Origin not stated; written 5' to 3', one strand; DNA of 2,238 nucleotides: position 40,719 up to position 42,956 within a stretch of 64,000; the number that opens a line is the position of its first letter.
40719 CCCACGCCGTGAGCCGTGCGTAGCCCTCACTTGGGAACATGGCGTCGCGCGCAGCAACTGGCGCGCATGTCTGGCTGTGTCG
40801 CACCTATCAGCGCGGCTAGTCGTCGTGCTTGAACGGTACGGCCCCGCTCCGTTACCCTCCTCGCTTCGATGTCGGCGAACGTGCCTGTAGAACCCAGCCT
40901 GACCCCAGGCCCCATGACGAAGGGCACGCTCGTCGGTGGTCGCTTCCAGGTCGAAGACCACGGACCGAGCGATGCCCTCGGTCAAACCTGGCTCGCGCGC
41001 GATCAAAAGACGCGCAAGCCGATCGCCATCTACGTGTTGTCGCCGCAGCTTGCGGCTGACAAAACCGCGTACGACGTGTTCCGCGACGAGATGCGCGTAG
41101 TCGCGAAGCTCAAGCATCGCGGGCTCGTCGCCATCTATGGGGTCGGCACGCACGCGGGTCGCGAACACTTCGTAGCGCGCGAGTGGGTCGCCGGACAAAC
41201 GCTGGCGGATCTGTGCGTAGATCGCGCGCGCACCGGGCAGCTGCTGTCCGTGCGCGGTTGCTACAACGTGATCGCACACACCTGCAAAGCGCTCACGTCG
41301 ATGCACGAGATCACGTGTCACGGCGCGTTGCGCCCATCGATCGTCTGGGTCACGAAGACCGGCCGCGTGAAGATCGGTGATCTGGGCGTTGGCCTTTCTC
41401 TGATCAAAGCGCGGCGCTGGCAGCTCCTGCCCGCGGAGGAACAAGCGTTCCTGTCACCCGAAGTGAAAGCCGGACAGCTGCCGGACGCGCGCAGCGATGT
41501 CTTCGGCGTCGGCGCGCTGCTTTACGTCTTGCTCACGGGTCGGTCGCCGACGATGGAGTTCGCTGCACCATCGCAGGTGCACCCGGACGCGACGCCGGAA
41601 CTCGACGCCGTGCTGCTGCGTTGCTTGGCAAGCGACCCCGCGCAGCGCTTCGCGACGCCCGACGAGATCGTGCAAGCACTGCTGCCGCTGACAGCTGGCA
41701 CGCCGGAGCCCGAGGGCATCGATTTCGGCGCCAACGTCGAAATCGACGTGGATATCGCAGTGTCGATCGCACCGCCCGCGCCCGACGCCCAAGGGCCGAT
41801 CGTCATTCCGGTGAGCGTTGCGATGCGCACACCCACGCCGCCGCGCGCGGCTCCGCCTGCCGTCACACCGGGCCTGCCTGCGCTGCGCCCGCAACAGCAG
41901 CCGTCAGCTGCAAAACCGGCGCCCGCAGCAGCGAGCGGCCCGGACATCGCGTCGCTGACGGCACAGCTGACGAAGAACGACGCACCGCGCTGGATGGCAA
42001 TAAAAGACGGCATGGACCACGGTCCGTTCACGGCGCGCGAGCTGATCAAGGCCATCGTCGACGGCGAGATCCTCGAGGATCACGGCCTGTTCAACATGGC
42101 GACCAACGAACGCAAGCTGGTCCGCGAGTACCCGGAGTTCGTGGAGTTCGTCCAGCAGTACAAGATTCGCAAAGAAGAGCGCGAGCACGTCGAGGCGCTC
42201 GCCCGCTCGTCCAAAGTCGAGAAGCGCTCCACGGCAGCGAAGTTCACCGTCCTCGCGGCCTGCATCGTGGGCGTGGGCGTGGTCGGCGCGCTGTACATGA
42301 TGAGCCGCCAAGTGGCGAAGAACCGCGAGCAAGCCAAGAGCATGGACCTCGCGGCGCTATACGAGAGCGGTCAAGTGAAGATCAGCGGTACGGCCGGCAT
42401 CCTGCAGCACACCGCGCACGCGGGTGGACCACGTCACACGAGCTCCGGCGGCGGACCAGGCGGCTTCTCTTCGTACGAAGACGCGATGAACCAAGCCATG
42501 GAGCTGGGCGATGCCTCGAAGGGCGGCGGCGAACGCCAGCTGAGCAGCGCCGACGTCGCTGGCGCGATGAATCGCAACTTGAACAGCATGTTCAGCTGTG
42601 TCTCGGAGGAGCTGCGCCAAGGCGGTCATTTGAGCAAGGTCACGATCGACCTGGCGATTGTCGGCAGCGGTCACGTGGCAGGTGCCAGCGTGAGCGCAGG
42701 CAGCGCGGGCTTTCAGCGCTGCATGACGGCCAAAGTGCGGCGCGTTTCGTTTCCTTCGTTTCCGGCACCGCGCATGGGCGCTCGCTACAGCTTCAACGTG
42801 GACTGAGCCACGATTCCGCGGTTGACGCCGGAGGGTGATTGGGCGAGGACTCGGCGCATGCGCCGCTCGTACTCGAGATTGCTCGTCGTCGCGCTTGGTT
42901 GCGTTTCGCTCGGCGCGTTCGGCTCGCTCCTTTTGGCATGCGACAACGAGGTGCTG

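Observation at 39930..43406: Lipoprotein + pseudokinase-GYF-TM-TonBC-like protein + single-RBM SctJ/FliF-like lipoprotein: candidate uncharacterised trans-envelope module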

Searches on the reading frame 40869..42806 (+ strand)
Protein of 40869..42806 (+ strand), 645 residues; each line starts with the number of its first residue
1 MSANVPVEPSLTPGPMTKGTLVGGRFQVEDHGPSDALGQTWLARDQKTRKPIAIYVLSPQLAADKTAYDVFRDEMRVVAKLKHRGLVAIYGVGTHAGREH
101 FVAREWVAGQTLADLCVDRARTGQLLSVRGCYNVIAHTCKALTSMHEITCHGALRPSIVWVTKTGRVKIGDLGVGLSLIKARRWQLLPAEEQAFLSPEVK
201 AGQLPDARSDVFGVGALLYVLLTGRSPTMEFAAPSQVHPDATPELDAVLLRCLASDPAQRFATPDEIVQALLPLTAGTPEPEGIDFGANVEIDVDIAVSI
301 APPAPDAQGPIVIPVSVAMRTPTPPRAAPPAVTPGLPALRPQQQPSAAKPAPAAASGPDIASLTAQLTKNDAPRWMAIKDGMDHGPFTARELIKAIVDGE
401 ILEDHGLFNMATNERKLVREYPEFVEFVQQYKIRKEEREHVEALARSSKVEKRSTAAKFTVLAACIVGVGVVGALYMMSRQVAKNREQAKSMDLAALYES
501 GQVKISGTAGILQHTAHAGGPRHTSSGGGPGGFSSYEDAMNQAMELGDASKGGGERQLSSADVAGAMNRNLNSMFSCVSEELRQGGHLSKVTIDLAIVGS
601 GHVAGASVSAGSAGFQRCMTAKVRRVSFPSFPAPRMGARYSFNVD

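Call 3: search_protein_families(library=pfam, proteins=[window:40869-42806:+], max_evalue=1)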
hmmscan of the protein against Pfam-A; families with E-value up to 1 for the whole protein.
window:40869-42806:+ (645 aa): 3 families
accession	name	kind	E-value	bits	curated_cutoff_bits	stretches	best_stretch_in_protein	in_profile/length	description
PF00069.31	Pkinase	-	2.8e-16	60.2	31.7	1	38-230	13-199/263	Protein kinase domain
PF07714.23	PK_Tyr_Ser-Thr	-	1.6e-12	47.7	23.1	1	42-260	21-248/258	Protein tyrosine and serine/threonine kinase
PF14237.11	GYF_2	-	0.16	12.2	25.8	1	375-405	1-31/50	GYF domain 2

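Call 4: search_protein_families(library=ncbifam, proteins=[window:40869-42806:+], max_evalue=1)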
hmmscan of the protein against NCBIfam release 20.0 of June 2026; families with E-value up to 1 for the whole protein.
window:40869-42806:+ (645 aa): 11 families
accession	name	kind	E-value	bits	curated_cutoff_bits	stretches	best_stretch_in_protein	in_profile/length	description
NF033483.0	PknB_PASTA_kin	equivalog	5.7e-35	121.4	450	1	19-277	2-271/563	Stk1 family PASTA domain-containing Ser/Thr kinase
NF047741.1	antiphage_MADS6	equivalog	1.7e-20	73.1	460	2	132-277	302-463/612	methylation-associated defense system protein kinase MAD6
NF052427.1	StpK7MSMEG_1200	equivalog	1.7e-16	59.9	900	1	31-268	14-262/601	serine/threonine protein kinase StpK7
NF038150.1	lanthi_synth_IV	equivalog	5.7e-15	54.7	650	1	15-260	177-426/851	class IV lanthionine synthetase LanL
NF033442.0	BREX_PglW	equivalog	1.8e-10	39.2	990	1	39-230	220-430/1391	BREX system serine/threonine kinase PglW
NF033768.1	myxo_SS_tail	domain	1.4e-07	31.5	40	1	559-643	2-90/92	AgmX/PglI C-terminal domain-containing protein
NF009651.0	PRK13184.1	equivalog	1.1e-06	26.9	839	2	194-280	197-296/932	serine/threonine-protein kinase PknD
TIGR03903.1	TOMM_kin_cyc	equivalog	5e-06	24.6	705.75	1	48-226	2-187/1267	TOMM system kinase/cyclase fusion protein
NF038151.1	lanthi_synth_III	equivalog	0.00083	17.8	575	1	63-234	262-435/833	class III lanthionine synthetase LanKC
NF033760.1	gliding_GltG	equivalog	0.046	12.3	650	1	568-630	564-630/650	adventurous gliding motility protein GltG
TIGR03281.1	methan_mark_12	hypoth_equivalog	0.058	12.6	180.85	0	381-500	181-299/326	methanogenesis marker 12 protein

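Call 5: search_solved_structures(query=window:40869-42806:+, max_evalue=0.001, show_alignments=2)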
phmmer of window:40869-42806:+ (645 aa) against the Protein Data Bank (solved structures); distinct sequences matched with E-value up to 0.001: 349 (the best 60 are shown).
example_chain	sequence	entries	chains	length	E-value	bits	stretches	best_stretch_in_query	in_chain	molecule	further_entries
3orm_A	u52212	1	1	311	2e-26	96.1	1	25-279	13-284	Serine/threonine protein kinase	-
3f61_A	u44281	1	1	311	2.6e-26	95.8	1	25-279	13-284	Serine/threonine-protein kinase pknB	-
3ori_A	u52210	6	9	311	2.6e-26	95.8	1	25-279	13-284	Serine/threonine protein kinase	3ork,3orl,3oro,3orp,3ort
1mru_A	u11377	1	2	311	2.7e-26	95.7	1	25-279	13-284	Probable serine/threonine-protein kinase pknB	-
3f69_A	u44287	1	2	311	3.7e-26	95.3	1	25-279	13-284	Serine/threonine-protein kinase pknB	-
5u94_A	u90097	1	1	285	4.7e-26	94.9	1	14-268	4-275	Serine/threonine-protein kinase PknB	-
1o6y_A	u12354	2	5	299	1.1e-25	93.7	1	22-268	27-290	SERINE/THREONINE-PROTEIN KINASE PKNB | Probable serine/threonine-protein kinase pknB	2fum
6i2p_A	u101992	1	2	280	1.2e-25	93.6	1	25-268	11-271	Serine/threonine-protein kinase PknB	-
6b2p_A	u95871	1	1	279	1.3e-25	93.5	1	34-268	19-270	Serine/threonine-protein kinase PknB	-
6b2q_A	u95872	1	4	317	4.1e-20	75.3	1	12-281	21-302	Serine/threonine-protein kinase PknA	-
9tmq_A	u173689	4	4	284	6.2e-20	74.7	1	19-281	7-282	Serine/threonine-protein kinase PknA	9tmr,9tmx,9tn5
4ow8_A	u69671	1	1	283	6.9e-20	74.6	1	19-281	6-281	Serine/threonine-protein kinase PknA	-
4x3f_A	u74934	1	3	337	4.6e-19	71.8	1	19-281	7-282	Serine/threonine-protein kinase PknA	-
9ruk_A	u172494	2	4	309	8.1e-13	51.2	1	19-228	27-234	Serine/threonine-protein kinase StkP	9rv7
9ruj_A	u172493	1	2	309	1e-12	50.8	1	19-228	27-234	Serine/threonine-protein kinase StkP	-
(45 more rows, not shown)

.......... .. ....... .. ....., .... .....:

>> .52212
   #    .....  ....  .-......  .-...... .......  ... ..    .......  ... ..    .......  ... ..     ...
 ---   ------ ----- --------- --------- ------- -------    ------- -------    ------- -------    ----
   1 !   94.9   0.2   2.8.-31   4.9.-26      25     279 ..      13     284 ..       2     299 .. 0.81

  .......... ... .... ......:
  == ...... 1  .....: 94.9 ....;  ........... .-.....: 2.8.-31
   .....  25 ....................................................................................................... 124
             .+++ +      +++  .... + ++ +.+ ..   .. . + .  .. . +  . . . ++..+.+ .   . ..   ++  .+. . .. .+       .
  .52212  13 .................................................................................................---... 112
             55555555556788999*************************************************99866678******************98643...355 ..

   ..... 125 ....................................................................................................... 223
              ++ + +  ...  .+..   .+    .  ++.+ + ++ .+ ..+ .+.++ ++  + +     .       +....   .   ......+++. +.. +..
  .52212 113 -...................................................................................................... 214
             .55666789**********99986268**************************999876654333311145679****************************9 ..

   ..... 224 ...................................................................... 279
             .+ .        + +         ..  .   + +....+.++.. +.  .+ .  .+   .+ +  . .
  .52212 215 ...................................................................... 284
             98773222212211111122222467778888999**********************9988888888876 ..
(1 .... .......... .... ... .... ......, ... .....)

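Call 11: find_homologous_proteins(query=window:40869-42806:+, max_evalue=1e-20)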
Query window:40869-42806:+ (645 aa): 256 proteins with E <= 1e-20 among 8000 candidates; the best 120 are listed.
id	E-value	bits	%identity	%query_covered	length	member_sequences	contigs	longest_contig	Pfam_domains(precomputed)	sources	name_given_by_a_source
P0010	0.0e+0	1413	100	98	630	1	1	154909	PF07714.24,PF00069.32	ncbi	-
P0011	0.0e+0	1120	76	98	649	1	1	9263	PF07714.24,PF00069.32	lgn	-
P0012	0.0e+0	1097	76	100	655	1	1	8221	PF07714.24,PF00069.32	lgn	-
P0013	3.1e-288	976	66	100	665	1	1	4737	PF07714.24,PF00069.32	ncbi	-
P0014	1.1e-286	971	67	100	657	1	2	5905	PF07714.24,PF00069.32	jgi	jgi:eukaryotic-like serine/threonine-protein kinase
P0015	4.8e-281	952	68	98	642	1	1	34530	PF07714.24,PF00069.32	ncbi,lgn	-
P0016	2.5e-279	946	67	98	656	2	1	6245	PF07714.24,PF00069.32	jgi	jgi:serine/threonine-protein kinase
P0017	8.2e-258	875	61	100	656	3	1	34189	PF07714.24,PF00069.32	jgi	jgi:serine/threonine protein kinase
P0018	3.3e-255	867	60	100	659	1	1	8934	PF07714.24,PF00069.32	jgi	jgi:hypothetical protein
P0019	1.8e-253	861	62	100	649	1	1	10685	PF07714.24,PF00069.32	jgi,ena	-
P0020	3.2e-249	847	60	100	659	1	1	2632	PF07714.24,PF00069.32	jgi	jgi:serine/threonine protein kinase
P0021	2.2e-248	844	57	100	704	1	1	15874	PF07714.24,PF00069.32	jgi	jgi:hypothetical protein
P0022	7.5e-248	842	59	100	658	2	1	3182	PF07714.24,PF00069.32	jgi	-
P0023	1.6e-245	835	59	100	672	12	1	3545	PF07714.24,PF00069.32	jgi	jgi:serine/threonine protein kinase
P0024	7.3e-245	833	56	100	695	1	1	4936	PF07714.24,PF00069.32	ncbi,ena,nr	ncbi:MAG TPA: protein kinase [Polyangiales bacterium]|nr:protein kinase [Polyangiales bacterium]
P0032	7.4e-241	819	58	100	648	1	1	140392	PF07714.24,PF00069.32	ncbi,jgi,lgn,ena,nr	ncbi:MAG: protein kinase [Myxococcales bacterium]|nr:protein kinase [Myxococcales bacterium]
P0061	1.5e-213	729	52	97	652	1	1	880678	PF07714.24,PF00069.32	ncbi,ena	-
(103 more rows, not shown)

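Call 13: find_encoding_contigs(protein=P0015, flank=6000, max_places=2)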
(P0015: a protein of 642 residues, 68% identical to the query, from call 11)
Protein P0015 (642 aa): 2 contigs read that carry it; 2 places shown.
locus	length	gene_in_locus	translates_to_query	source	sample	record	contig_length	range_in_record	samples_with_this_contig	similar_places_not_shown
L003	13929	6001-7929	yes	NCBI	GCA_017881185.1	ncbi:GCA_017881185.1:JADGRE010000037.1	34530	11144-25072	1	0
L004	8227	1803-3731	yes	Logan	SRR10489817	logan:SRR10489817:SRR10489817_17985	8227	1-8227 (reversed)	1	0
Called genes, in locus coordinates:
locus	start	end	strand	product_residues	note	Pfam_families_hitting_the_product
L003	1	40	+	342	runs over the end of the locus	PF01210:NAD_Gly3P_dh_N, PF03807:F420_oxidored (weak), PF02558:ApbA (weak), PF07479:NAD_Gly3P_dh_C, PF20618:GPD_NAD_C_bact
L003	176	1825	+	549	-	PF00512:HisKA, PF13581:HATPase_c_2, PF02518:HATPase_c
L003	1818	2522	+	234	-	PF00072:Response_reg, PF00486:Trans_reg_C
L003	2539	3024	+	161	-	-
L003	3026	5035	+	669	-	PF00270:DEAD, PF00271:Helicase_C, PF03880:DbpA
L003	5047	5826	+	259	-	-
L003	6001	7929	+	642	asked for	PF00069:Pkinase, PF07714:PK_Tyr_Ser-Thr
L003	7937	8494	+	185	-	PF01514:YscJ_FliF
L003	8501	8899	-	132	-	-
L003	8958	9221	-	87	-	PF25997:BSH_YhbJ (faint), PF00364:Biotin_lipoyl, PF01597:GCV_H (weak), PF25917:BSH_RND (weak), PF25973:BSH_CzcB (faint), PF25984:BSH_YknX (faint), PF25919:BSH_CusB (weak)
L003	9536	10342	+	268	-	-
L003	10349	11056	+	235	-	PF00215:OMPdecase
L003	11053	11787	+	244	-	PF08032:SpoU_sub_bind, PF00588:SpoU_methylase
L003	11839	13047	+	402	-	PF00365:PFK, PF01513:NAD_kinase (weak)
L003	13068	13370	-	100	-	-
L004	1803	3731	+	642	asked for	PF00069:Pkinase, PF07714:PK_Tyr_Ser-Thr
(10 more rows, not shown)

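Call 14: find_encoding_contigs(protein=P0032, flank=6000, max_places=2)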
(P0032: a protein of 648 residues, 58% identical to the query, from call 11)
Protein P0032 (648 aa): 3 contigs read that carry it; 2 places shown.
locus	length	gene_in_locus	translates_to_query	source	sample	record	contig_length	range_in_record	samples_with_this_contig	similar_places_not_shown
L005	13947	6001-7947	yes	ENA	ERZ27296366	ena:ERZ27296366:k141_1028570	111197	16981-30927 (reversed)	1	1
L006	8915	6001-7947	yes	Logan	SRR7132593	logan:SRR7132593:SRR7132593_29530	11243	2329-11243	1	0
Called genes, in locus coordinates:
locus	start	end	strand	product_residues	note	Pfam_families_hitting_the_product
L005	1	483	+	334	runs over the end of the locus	PF01210:NAD_Gly3P_dh_N, PF02558:ApbA (faint), PF03807:F420_oxidored (faint), PF07479:NAD_Gly3P_dh_C, PF20618:GPD_NAD_C_bact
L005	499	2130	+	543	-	PF00512:HisKA, PF13581:HATPase_c_2, PF02518:HATPase_c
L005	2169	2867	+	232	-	PF00072:Response_reg, PF00486:Trans_reg_C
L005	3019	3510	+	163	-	-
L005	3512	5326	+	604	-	PF00270:DEAD, PF00271:Helicase_C, PF03880:DbpA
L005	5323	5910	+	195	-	-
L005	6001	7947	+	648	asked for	PF00069:Pkinase, PF07714:PK_Tyr_Ser-Thr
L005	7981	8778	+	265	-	PF01514:YscJ_FliF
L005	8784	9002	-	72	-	PF00364:Biotin_lipoyl, PF25917:BSH_RND (weak), PF25973:BSH_CzcB (faint), PF25984:BSH_YknX (faint), PF25997:BSH_YhbJ, PF25919:BSH_CusB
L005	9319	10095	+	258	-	-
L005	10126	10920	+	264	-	PF08032:SpoU_sub_bind, PF00588:SpoU_methylase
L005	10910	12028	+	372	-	PF00365:PFK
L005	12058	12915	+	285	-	PF00685:Sulfotransfer_1, PF13469:Sulfotransfer_3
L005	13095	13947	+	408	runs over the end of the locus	PF00092:VWA (weak)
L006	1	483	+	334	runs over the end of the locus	PF01210:NAD_Gly3P_dh_N, PF02558:ApbA (faint), PF03807:F420_oxidored (faint), PF07479:NAD_Gly3P_dh_C, PF20618:GPD_NAD_C_bact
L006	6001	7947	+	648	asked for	PF00069:Pkinase, PF07714:PK_Tyr_Ser-Thr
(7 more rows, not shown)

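Call 15: find_encoding_contigs(protein=P0061, flank=6000, max_places=2)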
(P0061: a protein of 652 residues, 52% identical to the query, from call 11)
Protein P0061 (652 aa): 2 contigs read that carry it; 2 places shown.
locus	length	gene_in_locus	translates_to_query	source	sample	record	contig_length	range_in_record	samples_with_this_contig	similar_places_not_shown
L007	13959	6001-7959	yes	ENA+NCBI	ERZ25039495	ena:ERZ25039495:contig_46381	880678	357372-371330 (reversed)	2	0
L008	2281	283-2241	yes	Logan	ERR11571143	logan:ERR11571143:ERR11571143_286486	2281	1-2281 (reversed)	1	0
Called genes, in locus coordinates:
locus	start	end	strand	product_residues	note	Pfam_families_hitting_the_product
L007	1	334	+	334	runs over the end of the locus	PF01210:NAD_Gly3P_dh_N, PF02558:ApbA, PF03807:F420_oxidored (faint), PF07479:NAD_Gly3P_dh_C, PF20618:GPD_NAD_C_bact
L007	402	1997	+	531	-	PF00512:HisKA, PF13581:HATPase_c_2 (weak), PF02518:HATPase_c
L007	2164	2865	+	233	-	PF00072:Response_reg, PF00486:Trans_reg_C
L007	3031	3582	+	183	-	-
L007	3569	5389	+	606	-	PF00270:DEAD, PF00271:Helicase_C, PF03880:DbpA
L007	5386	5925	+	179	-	-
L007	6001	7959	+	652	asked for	PF00069:Pkinase, PF07714:PK_Tyr_Ser-Thr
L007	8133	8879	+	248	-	PF01514:YscJ_FliF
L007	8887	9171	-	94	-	-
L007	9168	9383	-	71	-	PF00364:Biotin_lipoyl, PF25917:BSH_RND (faint), PF25919:BSH_CusB (weak), PF25973:BSH_CzcB (faint), PF25984:BSH_YknX (faint), PF25997:BSH_YhbJ (faint)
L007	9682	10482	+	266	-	-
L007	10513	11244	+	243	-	PF08032:SpoU_sub_bind, PF00588:SpoU_methylase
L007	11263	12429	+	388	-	PF00365:PFK, PF01513:NAD_kinase (weak)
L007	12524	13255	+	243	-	PF00994:MoCF_biosynth, PF24102:FLAD1_M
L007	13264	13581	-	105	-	-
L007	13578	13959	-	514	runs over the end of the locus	PF00117:GATase, PF07722:Peptidase_C26, PF02540:NAD_synthase (weak), PF00958:GMP_synt_C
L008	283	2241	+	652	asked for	PF00069:Pkinase, PF07714:PK_Tyr_Ser-Thr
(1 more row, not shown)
